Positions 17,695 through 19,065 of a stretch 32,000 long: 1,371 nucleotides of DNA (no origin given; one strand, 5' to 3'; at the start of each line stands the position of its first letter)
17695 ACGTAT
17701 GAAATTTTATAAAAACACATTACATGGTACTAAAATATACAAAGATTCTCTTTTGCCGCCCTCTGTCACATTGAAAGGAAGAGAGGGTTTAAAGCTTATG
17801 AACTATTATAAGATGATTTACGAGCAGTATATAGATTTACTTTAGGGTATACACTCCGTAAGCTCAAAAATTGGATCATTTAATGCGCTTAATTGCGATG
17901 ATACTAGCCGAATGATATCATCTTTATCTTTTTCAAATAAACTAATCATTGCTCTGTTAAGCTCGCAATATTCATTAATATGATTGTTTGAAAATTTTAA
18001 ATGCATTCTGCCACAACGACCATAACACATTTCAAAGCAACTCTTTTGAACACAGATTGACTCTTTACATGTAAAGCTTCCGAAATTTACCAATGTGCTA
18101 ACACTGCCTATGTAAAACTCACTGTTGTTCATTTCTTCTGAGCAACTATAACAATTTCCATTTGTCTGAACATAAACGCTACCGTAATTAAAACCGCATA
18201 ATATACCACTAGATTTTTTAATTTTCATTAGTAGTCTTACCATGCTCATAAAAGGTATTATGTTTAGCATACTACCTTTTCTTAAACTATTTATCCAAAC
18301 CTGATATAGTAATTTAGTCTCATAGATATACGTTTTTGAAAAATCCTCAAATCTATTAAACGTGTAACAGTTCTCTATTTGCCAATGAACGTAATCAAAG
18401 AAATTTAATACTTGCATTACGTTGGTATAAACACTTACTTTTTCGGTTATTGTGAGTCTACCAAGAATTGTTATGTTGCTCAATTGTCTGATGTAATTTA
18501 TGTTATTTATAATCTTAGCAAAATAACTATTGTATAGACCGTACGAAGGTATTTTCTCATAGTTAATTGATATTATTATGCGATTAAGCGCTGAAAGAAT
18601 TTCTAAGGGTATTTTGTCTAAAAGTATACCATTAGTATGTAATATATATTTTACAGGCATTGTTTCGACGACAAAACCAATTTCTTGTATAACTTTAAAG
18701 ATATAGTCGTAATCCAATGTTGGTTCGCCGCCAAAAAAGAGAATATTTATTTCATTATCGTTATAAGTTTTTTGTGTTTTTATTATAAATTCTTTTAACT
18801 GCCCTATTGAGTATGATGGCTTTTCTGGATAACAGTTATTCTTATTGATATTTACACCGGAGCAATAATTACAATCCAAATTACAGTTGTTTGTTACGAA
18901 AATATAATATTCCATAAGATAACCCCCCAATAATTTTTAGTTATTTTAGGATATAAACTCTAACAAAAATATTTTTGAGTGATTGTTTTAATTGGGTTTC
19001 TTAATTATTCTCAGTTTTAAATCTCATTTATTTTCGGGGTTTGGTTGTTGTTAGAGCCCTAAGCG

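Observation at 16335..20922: Candidate undescribed TIR / SLOG / radical-SAM module on an AT-rich island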

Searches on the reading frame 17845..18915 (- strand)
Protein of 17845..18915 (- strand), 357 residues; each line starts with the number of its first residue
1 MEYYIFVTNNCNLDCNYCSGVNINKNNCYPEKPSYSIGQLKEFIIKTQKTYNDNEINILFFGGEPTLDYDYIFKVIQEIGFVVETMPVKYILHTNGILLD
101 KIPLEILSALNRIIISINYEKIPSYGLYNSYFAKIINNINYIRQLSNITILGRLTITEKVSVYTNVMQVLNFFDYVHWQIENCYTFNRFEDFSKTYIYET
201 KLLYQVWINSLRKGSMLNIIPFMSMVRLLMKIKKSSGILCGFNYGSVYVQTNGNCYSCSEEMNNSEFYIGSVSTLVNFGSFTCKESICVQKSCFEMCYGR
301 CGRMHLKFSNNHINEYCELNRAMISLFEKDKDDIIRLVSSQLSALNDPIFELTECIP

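Call 9: search_protein_families(library=pfam, max_evalue=0.1, proteins=[window:17845-18915:-])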
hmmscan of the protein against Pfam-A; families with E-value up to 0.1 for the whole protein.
window:17845-18915:- (357 aa): 2 families
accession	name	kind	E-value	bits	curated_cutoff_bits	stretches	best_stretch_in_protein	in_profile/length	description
PF04055.27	Radical_SAM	-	3.9e-10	40.6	29.5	1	6-158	2-143/166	Radical SAM superfamily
PF13353.11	Fer4_12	-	1.2e-05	26.1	22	1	8-111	12-110/137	4Fe-4S single cluster domain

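Call 10: search_protein_families(library=padloc, max_evalue=0.01, proteins=[window:17845-18915:-])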
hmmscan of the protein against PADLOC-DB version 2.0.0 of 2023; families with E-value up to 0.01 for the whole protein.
window:17845-18915:- (357 aa): 1 family
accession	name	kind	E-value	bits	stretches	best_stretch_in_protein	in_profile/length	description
PDLC02903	pVip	-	3.1e-10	38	1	5-118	4-101/257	Viperins not associated with kinases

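Call 11: search_protein_families(library=ncbifam, max_evalue=0.01, proteins=[window:17845-18915:-])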
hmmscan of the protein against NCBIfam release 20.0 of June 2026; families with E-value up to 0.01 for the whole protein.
window:17845-18915:- (357 aa): 37 families (the best 25 are shown)
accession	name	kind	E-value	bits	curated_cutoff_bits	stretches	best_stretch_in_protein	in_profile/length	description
TIGR04084.1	rSAM_AF0577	subfamily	9.2e-45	153.1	225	1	5-357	1-347/347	TIGR04084 family radical SAM/SPASM domain-containing protein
NF047865.1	rSAM_PapB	equivalog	6.4e-19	68.3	340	1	5-295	7-305/330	PapB family radical SAM/SPASM ranthipeptide maturase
TIGR03942.1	sulfatase_rSAM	equivalog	9.7e-13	47.9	349.45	1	8-336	8-359/363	anaerobic sulfatase maturase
TIGR04148.1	GG_samocin_CFB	equivalog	4.4e-12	45.9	300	1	5-144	21-172/411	radical SAM peptide maturase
NF041707.1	rSAM_YhhB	equivalog_domain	2.1e-11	43.3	445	1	6-254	7-269/369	cyclophane-forming radical SAM/SPASM peptide maturase YhhB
TIGR04317.1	W_rSAM_matur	equivalog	1.5e-09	37.5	380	1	3-272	6-269/349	tungsten cofactor oxidoreductase radical SAM maturase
NF038283.1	viperin_w_prok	equivalog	1.8e-09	37.2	180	1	6-117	7-114/281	viperin family antiviral radical SAM protein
TIGR03974.1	rSAM_six_Cys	equivalog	8.9e-09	34.7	425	1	6-116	102-213/451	thioether cross-link-forming SCIFF peptide maturase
TIGR04064.1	rSAM_nif11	equivalog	1e-08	34.4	518.7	1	4-117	81-194/459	nif11-like peptide radical SAM maturase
TIGR04163.1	rSAM_cobopep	equivalog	2.2e-08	33.3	375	1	4-150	67-216/428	peptide-modifying radical SAM enzyme CbpB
TIGR04068.1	rSAM_ocin_clost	equivalog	4.1e-08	32.6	500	1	5-195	88-296/462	Cys-rich peptide radical SAM maturase CcpM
NF038107.1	rSAM_NF038107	equivalog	4.6e-08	32.3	600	1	2-275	86-363/444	Cys-every-fifth radical SAM/SPASM peptide maturase CefB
TIGR03978.1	rSAM_paired_1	equivalog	1.5e-07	30.5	370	1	5-108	87-188/466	His-Xaa-Ser system radical SAM maturase HxsB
NF001199.0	PRK00164.2-1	equivalog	2.6e-07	30.1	231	1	5-125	16-126/308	GTP 3',8-cyclase MoaA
TIGR03906.1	quino_hemo_SAM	equivalog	2.6e-07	29.7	453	1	7-108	100-201/467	quinohemoprotein amine dehydrogenase maturation protein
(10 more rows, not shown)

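Call 29: find_homologous_proteins(query=window:17845-18915:-)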
Query window:17845-18915:- (357 aa): 258 proteins with E <= 0.001 among 1573 candidates; the best 120 are listed.
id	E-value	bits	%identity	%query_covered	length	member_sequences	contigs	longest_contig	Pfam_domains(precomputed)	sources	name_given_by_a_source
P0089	9.9e-238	806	100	100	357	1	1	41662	PF04055.28,PF13353.12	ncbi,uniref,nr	ncbi:radical SAM protein [Heliobacterium chlorum]|uniref:Radical SAM protein n=1 Tax=Heliobacterium 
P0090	1.3e-113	398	51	100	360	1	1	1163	PF04055.28,PF13353.12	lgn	-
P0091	3.6e-107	376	48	100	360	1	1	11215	PF04055.28,PF13353.12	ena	-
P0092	6.4e-101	356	46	100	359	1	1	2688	PF04055.28,PF13353.12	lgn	-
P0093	4.4e-98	347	47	97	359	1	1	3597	PF04055.28,PF13353.12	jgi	jgi:radical SAM protein with 4Fe4S-binding SPASM domain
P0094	8.9e-96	339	44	100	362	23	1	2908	PF04055.28,PF13353.12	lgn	-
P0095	4.0e-95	337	45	100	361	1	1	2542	PF04055.28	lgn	-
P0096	1.3e-94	335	44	98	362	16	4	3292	PF04055.28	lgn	-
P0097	3.3e-94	334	45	100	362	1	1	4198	PF04055.28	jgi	-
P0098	4.2e-94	333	43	100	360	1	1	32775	PF04055.28,PF13353.12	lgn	-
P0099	6.4e-94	333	43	100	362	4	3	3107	PF04055.28,PF13353.12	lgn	-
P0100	7.0e-94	333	44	100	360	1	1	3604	PF04055.28,PF13353.12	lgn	-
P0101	7.2e-94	333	42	100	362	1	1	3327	PF04055.28,PF13353.12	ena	-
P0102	8.7e-94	332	43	100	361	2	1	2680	PF04055.28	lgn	-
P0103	8.9e-94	332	45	94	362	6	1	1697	PF04055.28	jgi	jgi:radical SAM protein with 4Fe4S-binding SPASM domain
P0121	6.9e-92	326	44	100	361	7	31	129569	PF04055.28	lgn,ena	-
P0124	1.3e-91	325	47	100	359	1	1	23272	PF04055.28,PF13353.12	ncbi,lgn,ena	-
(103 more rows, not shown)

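Call 30: find_encoding_contigs(protein=P0121, flank=6000, max_places=6)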
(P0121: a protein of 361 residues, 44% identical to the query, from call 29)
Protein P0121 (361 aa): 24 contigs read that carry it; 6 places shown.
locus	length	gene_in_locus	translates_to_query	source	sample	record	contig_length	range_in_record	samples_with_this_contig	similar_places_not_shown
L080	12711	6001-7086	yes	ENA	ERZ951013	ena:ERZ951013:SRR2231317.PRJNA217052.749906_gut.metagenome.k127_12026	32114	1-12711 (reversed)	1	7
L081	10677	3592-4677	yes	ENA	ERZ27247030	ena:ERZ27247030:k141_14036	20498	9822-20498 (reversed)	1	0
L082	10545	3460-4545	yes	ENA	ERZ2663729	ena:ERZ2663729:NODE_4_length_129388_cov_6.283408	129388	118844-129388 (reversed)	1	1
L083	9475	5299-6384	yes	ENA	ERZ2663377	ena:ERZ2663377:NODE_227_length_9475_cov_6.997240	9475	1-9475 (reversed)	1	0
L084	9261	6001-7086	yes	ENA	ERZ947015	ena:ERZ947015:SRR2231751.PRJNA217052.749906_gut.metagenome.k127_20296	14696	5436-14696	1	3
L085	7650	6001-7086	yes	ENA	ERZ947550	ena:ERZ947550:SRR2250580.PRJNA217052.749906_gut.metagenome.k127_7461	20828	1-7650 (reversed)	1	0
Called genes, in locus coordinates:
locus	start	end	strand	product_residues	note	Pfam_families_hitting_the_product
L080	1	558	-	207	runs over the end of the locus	-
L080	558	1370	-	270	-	PF05116:S6PP (faint), PF08282:Hydrolase_3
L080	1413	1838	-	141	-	PF00583:Acetyltransf_1, PF13673:Acetyltransf_10, PF13508:Acetyltransf_7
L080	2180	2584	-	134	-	PF13744:HTH_37, PF13560:HTH_31, PF01381:HTH_3, PF12844:HTH_19, PF13443:HTH_26 (weak)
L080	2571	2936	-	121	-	PF05973:Gp49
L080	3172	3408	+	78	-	-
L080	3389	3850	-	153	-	-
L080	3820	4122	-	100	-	-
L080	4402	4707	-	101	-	-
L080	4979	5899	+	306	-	PF02899:Phage_int_SAM_1, PF13495:Phage_int_SAM_4, PF00589:Phage_integrase, PF22823:MrpR_C_cat (faint)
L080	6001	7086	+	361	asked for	PF04055:Radical_SAM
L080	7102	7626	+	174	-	-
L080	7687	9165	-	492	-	PF01582:TIR, PF13676:TIR_2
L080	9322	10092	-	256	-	PF00795:CN_hydrolase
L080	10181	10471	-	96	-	PF08282:Hydrolase_3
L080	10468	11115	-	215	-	PF13707:RloB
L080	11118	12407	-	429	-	PF13175:AAA_15 (faint), PF13304:AAA_21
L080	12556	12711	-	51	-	?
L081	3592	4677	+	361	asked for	PF04055:Radical_SAM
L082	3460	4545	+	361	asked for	PF04055:Radical_SAM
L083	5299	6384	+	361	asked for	PF04055:Radical_SAM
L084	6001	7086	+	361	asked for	PF04055:Radical_SAM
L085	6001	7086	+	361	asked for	PF04055:Radical_SAM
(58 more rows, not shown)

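Call 31: find_encoding_contigs(protein=P0091, flank=6000, max_places=3)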
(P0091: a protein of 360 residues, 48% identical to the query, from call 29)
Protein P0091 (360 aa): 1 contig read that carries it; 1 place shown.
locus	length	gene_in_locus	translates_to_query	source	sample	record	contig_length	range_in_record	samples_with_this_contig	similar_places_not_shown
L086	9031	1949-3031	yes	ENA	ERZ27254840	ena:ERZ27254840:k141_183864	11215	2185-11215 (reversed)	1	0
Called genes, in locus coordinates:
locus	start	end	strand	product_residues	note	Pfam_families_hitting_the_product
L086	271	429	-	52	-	-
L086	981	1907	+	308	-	PF02899:Phage_int_SAM_1, PF13495:Phage_int_SAM_4 (weak), PF00589:Phage_integrase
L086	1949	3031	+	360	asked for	PF04055:Radical_SAM, PF13353:Fer4_12 (weak)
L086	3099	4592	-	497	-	PF01582:TIR, PF13676:TIR_2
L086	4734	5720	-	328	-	PF00303:Thymidylat_synt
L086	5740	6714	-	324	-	PF18723:HMUDK_hel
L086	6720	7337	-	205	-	PF02223:Thymidylate_kin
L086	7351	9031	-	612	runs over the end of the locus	PF13676:TIR_2 (weak), PF18185:STALD (faint)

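Call 32: find_encoding_contigs(protein=P0124, flank=6000, max_places=3)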
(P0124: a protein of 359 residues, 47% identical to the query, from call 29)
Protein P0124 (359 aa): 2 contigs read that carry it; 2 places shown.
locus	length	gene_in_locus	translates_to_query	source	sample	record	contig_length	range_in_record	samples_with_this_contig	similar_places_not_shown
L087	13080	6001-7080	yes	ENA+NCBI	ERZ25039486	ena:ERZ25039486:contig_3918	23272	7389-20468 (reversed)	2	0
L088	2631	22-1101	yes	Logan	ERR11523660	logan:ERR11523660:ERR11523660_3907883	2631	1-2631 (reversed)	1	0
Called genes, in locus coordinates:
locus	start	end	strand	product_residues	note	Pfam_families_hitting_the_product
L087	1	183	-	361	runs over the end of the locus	-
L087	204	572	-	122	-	-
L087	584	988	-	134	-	-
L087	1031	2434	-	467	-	PF00589:Phage_integrase (weak)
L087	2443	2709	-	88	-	-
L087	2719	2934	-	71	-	-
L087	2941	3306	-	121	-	-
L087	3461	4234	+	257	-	-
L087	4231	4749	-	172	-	-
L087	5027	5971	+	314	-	PF02899:Phage_int_SAM_1, PF00589:Phage_integrase, PF22823:MrpR_C_cat (faint)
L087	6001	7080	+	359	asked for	PF04055:Radical_SAM, PF13353:Fer4_12 (weak)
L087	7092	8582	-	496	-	PF01582:TIR, PF13676:TIR_2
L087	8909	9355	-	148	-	PF00583:Acetyltransf_1, PF13673:Acetyltransf_10, PF13508:Acetyltransf_7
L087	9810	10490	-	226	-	-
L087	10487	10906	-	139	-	-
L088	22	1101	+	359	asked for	PF04055:Radical_SAM, PF13353:Fer4_12 (weak)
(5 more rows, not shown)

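Call 41: find_related_loci(query=A2, collection=metagenome_contigs, flank=8000)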
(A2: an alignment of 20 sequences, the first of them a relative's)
Query A2 (357 aa) in metagenome_contigs; peptide patterns used: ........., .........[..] (x = any residue, [..] = any of these).
600 stretches matched a pattern (row limit reached: there are more); 105 encode a relative of the query (tblastn E <= 1e-3); the best 80 are kept; 80 distinct loci.
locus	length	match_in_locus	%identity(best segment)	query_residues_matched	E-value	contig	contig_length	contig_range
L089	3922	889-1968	44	1-357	4e-100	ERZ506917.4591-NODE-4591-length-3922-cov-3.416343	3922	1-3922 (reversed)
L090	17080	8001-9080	44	1-357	5e-99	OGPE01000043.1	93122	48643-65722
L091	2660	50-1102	45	1-352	2e-101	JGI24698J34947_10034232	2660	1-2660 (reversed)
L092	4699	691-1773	44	1-357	3e-96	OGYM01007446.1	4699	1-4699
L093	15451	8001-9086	42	1-357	9e-96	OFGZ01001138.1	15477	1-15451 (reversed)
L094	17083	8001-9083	45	1-357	2e-95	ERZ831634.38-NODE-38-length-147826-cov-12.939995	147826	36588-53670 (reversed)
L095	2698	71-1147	45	1-357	1e-98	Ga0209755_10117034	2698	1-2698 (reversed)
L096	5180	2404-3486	43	1-357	2e-95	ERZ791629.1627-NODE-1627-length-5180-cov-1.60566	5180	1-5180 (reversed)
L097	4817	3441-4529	44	1-357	3e-95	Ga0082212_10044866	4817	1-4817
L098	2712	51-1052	46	1-334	4e-98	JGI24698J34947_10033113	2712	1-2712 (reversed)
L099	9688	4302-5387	42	1-357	5e-94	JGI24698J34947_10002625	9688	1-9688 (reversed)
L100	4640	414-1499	43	1-357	5e-94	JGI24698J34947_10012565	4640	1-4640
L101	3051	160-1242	43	1-357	9e-96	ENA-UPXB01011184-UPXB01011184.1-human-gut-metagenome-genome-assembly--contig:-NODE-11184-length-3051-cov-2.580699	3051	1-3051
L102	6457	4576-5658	44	1-357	2e-93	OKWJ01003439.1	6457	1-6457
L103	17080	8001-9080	41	1-357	2e-91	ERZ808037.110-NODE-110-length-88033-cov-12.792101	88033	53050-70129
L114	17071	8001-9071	38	1-354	6e-78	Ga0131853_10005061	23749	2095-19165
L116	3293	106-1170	36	1-354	6e-76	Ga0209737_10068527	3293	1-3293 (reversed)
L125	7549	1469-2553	49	1-357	1e-78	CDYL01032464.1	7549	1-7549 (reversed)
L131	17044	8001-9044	34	1-342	4e-45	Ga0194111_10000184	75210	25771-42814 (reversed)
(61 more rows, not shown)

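Call 55: search_protein_families(library=pfam, max_evalue=0.01, proteins=[L093:9086-9925:+, L093:9981-10757:-, L114:6552-7964:-, L114:9083-9967:-, L114:10001-11218:-, L131:6252-7988:+, L116:1197-1787:+, L080:7102-7623:+, L125:3436-4230:-, L131:4295-5584:+])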
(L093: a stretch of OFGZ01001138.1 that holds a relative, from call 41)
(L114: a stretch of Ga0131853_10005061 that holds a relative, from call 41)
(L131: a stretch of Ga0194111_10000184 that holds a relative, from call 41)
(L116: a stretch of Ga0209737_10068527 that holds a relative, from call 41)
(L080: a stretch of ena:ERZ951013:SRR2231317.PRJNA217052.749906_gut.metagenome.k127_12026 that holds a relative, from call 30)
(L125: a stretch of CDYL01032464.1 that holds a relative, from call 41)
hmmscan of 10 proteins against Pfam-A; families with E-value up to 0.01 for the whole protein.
L093:9086-9925:+ (280 aa): 3 families
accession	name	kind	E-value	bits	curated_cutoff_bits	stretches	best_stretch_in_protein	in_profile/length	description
PF01636.29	APH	-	1.4e-13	51.6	23.2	2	153-211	156-205/239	Phosphotransferase enzyme family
PF01163.29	RIO1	-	6.1e-06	26.4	22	1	177-237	125-180/187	RIO domain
PF00069.31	Pkinase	-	0.00034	20.5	31.7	0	177-200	118-142/263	Protein kinase domain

L093:9981-10757:- (259 aa): 1 family
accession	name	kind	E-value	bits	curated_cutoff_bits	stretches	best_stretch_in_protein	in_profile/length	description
PF01261.30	AP_endonuc_2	-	7.8e-19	68.8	31.1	1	56-232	42-220/249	Xylose isomerase-like TIM barrel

L114:6552-7964:- (471 aa): 2 families
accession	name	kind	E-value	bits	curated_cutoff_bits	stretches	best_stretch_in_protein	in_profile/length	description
PF03435.24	Sacchrp_dh_NADP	-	4.1e-10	40.5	25.1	1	11-135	1-115/129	Saccharopine dehydrogenase NADP binding domain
PF16653.10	Sacchrp_dh_C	-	6.8e-07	30.1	31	1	153-310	1-124/265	Saccharopine dehydrogenase C-terminal domain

L114:9083-9967:- (295 aa): 0 families

L114:10001-11218:- (406 aa): 1 family
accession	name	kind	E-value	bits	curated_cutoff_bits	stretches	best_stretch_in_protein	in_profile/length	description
PF03738.19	GSP_synth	-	2.6e-23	83.2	29.3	1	41-387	27-353/371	Glutathionylspermidine synthase preATP-grasp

L131:6252-7988:+ (579 aa): 12 families
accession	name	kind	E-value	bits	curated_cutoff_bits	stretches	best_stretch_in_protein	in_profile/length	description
PF05872.18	HerA_C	-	9.1e-11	41.5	22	1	341-394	7-60/502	Helicase HerA-like C-terminal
PF01935.23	DUF87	-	2.5e-09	38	23.2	1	331-517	3-186/220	Helicase HerA, central domain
PF13401.12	AAA_22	-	0.00032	21.4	27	1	356-400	6-50/130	AAA domain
PF20720.3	nSTAND3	-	0.00032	20.9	27.2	1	355-390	17-52/155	Novel STAND NTPase 3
PF13238.12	AAA_18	-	0.00056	20.8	29.4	1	359-398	2-38/128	AAA domain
PF00004.35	AAA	-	0.0017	19.2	21.2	1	360-408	3-38/131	ATPase family associated with various cellular activities (AAA)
PF01580.24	FtsK_SpoIIIE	-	0.0022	17.9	24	1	335-373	20-57/221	FtsK/SpoIIIE family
PF12696.13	TraG-D_C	-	0.0051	17.2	22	0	458-508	3-48/126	TraM recognition site of TraD and TraG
PF10412.15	TrwB_AAD_bind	-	0.0065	15.8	20.5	0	347-391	7-51/387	Type IV secretion-system coupling protein DNA-binding domain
PF13245.12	AAA_19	-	0.008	16.8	25.1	0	354-383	10-39/134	AAA domain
PF01637.24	ATPase_2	-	0.0083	16.4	33.2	0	360-468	25-123/225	ATPase domain predominantly from Archaea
PF25199.1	nSTAND_NTPase5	-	0.0095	16.2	34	0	361-399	47-86/145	Novel STAND NTPase 5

L116:1197-1787:+ (197 aa): 1 family
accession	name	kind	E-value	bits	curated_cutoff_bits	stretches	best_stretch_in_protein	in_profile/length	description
PF00211.25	Guanylate_cyc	-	3.8e-12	46.6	21.9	1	22-166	7-156/183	Adenylate and Guanylate cyclase catalytic domain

L080:7102-7623:+ (174 aa): 0 families

L125:3436-4230:- (265 aa): 1 family
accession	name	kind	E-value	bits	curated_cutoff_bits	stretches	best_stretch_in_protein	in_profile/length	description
PF01261.30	AP_endonuc_2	-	2.4e-18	67.2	31.1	1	30-239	13-228/249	Xylose isomerase-like TIM barrel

L131:4295-5584:+ (430 aa): 1 family
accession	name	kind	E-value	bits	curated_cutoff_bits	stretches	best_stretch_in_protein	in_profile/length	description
PF00709.27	Adenylsucc_synt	-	8e-185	614.9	27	1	5-423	1-416/416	Adenylosuccinate synthetase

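Call 65: search_solved_structures(query=A2, max_evalue=0.001)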
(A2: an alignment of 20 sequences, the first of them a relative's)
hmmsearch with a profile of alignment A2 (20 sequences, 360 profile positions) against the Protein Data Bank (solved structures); distinct sequences matched with E-value up to 0.001: 7.
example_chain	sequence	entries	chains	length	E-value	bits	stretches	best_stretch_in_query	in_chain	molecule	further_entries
5wgg_A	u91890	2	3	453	1.2e-20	76.9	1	6-323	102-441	Radical SAM domain protein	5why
4k36_A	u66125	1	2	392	2.8e-16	62.5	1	9-344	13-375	Anaerobic sulfatase-maturating enzyme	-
4k37_A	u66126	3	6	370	5e-15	58.4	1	9-327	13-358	Anaerobic sulfatase-maturating enzyme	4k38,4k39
9gm3_A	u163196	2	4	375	2e-12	49.8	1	5-109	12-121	ChlB radical SAM domain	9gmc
8vpo_A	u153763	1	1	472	2e-10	43.3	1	6-334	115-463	Radical SAM core domain-containing protein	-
7tol_A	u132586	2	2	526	1.8e-05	27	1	7-118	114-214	glycerol dibiphytanyl glycerol tetraether - macrocyclic archaeol synthase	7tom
6efn_A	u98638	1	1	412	0.00099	21.3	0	7-159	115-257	Sporulation killing factor maturation protein SkfB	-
